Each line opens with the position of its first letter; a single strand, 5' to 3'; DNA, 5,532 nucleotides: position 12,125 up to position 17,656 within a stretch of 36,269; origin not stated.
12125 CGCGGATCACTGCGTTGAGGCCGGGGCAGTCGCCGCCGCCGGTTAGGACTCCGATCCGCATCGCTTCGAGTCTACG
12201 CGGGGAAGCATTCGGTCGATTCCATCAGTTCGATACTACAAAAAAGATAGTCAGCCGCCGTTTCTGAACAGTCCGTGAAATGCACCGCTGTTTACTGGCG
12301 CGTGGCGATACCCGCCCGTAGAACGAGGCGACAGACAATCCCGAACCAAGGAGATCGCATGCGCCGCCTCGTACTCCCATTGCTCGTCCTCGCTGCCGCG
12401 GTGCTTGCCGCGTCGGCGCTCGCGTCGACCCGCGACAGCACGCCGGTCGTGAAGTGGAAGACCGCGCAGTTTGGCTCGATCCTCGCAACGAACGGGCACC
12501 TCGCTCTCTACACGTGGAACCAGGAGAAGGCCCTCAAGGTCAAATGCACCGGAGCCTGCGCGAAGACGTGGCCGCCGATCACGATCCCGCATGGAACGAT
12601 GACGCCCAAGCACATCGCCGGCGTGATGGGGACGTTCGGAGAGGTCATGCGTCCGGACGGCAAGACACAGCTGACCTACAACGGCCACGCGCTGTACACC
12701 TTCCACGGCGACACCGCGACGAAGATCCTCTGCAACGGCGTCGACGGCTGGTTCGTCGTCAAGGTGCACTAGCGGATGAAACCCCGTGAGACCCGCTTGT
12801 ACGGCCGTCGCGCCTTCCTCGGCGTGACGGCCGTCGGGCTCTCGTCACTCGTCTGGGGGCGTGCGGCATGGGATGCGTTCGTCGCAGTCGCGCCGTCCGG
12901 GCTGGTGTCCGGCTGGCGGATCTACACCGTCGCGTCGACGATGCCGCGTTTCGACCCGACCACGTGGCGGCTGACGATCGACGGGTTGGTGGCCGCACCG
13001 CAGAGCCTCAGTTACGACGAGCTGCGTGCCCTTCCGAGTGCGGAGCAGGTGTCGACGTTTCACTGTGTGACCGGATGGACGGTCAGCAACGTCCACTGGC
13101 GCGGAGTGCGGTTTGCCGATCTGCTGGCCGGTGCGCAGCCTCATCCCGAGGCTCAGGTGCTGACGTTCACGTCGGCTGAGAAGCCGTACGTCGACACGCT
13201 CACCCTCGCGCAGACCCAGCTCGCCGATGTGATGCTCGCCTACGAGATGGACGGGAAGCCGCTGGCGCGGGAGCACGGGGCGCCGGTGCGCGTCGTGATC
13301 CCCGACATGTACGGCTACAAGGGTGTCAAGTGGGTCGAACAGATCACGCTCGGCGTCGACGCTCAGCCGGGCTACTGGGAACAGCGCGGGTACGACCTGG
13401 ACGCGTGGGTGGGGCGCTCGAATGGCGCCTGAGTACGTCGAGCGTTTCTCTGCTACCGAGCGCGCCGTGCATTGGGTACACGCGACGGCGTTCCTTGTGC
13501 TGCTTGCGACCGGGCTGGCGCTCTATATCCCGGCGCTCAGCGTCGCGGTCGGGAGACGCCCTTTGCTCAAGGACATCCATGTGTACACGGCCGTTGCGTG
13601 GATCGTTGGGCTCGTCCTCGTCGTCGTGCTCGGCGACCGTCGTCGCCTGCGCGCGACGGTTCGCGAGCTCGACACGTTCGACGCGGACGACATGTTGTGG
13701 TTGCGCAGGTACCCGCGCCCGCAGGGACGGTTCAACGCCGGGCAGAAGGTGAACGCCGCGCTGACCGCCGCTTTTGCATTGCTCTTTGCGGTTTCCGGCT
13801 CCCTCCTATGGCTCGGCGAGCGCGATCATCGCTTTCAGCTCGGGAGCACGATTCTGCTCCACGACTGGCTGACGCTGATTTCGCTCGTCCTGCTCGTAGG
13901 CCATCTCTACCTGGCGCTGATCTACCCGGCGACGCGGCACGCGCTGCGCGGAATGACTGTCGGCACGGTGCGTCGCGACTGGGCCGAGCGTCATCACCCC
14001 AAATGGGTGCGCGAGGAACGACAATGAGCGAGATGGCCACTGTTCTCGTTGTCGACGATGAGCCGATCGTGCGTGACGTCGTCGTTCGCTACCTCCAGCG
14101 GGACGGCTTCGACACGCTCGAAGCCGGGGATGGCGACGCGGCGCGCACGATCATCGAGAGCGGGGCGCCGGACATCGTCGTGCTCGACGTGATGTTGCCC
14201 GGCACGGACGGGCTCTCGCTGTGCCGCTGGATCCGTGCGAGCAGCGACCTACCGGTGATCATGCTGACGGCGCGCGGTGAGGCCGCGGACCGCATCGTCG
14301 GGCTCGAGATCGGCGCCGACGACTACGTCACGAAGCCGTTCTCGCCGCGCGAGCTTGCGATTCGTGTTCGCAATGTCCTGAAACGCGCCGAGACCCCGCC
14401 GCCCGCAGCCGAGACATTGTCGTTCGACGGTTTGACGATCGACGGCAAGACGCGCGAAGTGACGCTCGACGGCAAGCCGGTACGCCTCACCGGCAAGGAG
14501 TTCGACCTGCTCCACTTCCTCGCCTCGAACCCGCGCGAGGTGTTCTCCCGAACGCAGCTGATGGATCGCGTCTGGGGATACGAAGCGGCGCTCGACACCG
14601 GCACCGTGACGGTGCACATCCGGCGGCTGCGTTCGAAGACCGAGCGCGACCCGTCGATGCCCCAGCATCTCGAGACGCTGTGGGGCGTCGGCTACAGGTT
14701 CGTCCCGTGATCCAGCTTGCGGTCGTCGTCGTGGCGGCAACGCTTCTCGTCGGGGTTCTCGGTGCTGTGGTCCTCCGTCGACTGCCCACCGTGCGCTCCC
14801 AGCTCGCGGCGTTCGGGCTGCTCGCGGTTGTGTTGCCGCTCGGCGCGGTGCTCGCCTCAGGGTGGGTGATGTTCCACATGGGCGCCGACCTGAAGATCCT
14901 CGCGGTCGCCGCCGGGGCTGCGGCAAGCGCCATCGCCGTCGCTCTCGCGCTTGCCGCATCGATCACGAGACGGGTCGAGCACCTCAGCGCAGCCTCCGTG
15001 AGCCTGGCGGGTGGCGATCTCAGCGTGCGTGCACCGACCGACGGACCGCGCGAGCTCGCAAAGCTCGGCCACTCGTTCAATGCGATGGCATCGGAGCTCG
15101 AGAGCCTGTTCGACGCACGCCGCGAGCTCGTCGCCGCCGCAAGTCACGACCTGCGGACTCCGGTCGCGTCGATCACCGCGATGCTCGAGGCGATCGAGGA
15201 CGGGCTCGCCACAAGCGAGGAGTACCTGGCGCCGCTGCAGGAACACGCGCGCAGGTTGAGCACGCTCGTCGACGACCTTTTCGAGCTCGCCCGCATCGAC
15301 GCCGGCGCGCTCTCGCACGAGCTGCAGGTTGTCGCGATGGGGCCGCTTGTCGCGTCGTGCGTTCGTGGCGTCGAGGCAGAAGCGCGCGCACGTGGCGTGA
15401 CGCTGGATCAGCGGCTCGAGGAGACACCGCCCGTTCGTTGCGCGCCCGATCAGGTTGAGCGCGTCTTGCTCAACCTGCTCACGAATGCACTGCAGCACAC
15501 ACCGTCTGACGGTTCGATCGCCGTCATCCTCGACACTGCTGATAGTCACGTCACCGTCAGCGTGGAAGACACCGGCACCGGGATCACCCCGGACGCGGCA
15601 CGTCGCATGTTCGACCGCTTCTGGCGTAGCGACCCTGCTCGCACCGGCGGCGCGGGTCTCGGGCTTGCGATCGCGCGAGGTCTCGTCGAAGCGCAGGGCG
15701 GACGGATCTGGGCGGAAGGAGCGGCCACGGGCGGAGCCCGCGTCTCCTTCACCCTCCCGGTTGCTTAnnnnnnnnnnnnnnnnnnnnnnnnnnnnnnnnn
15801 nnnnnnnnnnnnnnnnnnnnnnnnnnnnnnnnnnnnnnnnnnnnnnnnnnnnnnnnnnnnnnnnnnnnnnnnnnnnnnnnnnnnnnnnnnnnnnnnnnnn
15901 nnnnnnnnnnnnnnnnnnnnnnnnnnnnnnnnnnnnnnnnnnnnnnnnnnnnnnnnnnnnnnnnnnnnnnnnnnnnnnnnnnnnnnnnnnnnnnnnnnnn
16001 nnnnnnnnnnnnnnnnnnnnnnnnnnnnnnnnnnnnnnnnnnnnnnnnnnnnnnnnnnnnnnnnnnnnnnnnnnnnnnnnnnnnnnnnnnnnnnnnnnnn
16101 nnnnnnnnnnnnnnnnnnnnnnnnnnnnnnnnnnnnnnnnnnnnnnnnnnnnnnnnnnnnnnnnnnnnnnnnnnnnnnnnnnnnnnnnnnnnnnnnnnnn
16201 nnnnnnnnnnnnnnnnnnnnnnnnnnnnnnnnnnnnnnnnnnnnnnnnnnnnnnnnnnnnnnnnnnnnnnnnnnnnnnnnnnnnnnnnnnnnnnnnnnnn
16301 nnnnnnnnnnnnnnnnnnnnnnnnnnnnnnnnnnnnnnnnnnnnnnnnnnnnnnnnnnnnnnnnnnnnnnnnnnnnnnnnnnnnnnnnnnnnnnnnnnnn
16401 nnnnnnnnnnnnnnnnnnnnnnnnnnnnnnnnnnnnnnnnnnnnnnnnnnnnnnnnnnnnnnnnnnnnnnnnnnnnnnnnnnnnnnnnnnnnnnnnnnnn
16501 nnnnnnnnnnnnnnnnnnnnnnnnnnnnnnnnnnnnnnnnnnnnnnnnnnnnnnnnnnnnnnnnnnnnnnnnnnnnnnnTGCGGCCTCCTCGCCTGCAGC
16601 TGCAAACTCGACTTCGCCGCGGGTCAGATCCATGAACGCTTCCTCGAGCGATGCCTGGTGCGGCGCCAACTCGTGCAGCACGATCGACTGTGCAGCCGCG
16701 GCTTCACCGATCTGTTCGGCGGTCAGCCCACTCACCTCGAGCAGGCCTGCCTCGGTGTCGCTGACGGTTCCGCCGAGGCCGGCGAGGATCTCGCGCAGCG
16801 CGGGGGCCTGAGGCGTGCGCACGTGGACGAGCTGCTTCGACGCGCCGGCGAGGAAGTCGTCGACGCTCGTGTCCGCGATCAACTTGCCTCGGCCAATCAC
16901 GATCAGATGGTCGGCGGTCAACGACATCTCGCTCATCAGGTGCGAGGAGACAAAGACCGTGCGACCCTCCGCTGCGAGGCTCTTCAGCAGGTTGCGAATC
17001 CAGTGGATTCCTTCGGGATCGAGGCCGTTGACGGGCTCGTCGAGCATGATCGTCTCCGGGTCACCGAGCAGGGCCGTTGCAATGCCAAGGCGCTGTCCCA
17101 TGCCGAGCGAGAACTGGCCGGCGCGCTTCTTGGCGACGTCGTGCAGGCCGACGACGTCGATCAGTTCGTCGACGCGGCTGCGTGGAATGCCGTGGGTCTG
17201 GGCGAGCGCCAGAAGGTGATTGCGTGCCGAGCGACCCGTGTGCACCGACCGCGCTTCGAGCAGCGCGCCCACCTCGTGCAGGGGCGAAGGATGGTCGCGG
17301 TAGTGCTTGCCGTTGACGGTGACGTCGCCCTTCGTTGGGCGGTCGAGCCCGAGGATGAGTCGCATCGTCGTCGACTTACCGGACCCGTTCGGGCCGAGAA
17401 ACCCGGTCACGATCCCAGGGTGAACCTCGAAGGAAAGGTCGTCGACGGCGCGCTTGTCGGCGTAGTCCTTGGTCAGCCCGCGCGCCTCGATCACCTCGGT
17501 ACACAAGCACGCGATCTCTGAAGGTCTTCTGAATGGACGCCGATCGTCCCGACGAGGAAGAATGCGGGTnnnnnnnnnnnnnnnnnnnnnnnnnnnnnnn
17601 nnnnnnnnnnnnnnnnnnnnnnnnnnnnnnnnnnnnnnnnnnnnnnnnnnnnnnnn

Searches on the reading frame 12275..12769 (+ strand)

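Call 18: search_protein_families(library=pfam, proteins=[window:12275-12769:+], max_evalue=0.00001)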
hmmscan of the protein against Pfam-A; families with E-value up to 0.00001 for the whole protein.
window:12275-12769:+ (165 aa): 1 family
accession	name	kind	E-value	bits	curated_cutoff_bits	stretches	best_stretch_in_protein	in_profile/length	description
PF03640.20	Lipoprotein_15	-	2.5e-15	56.1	24.4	1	124-163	3-47/47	Secreted repeat of unknown function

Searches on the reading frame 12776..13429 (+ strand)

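Call 18: search_protein_families(library=pfam, proteins=[window:12776-13429:+], max_evalue=0.00001)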
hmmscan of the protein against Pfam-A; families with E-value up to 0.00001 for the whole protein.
window:12776-13429:+ (218 aa): 1 family
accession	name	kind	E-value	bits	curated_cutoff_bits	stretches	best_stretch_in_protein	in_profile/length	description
PF00174.25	Oxidored_molyb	-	1.6e-44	151.9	24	1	55-201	3-169/169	Oxidoreductase molybdopterin binding domain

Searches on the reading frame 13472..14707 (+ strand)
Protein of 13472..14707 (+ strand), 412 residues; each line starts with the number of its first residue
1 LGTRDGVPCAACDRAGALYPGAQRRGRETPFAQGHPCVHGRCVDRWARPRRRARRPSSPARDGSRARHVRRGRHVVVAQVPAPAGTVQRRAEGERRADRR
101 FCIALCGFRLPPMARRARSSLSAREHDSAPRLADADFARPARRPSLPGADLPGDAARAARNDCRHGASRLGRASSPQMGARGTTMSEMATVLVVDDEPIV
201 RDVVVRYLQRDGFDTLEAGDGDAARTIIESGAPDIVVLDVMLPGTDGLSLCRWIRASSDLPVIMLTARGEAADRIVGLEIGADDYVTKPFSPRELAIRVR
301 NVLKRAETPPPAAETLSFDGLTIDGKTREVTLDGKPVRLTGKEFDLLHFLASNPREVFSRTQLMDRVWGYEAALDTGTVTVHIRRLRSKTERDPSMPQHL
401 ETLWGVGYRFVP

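Call 18: search_protein_families(library=pfam, proteins=[window:13472-14707:+], max_evalue=0.00001)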
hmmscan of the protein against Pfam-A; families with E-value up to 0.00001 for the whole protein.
window:13472-14707:+ (412 aa): 2 families
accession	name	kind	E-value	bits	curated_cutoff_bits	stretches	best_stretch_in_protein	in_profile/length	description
PF00072.30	Response_reg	-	2.9e-30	105.1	30.2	1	191-299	1-110/111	Response regulator receiver domain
PF00486.34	Trans_reg_C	-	2e-27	95.5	26.2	1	334-410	1-77/77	Transcriptional regulatory protein, C terminal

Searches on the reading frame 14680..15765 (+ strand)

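Call 18: search_protein_families(library=pfam, proteins=[window:14680-15765:+], max_evalue=0.00001)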
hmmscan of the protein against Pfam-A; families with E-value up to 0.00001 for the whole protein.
window:14680-15765:+ (362 aa): 3 families
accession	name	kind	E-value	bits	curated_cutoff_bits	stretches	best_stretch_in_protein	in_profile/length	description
PF02518.31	HATPase_c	-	1.2e-27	97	26.4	1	256-361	3-109/111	Histidine kinase-, DNA gyrase B-, and HSP90-like ATPase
PF00512.31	HisKA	-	7e-17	61.7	26.9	1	146-209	1-66/66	His Kinase A (phospho-acceptor) domain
PF00672.30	HAMP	-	2.5e-13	50.6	25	1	91-141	2-52/53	HAMP domain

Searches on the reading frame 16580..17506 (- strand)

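Call 18: search_protein_families(library=pfam, proteins=[window:16580-17506:-], max_evalue=0.00001)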
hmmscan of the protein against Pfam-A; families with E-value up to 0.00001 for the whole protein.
window:16580-17506:- (309 aa): 2 families
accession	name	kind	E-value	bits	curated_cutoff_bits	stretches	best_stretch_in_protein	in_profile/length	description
PF00005.33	ABC_tran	-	1.2e-26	94.4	25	1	22-160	2-137/137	ABC transporter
PF13304.12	AAA_21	-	3.1e-14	54.2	27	1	129-191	235-300/304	AAA domain, putative AbiEii toxin, Type IV TA system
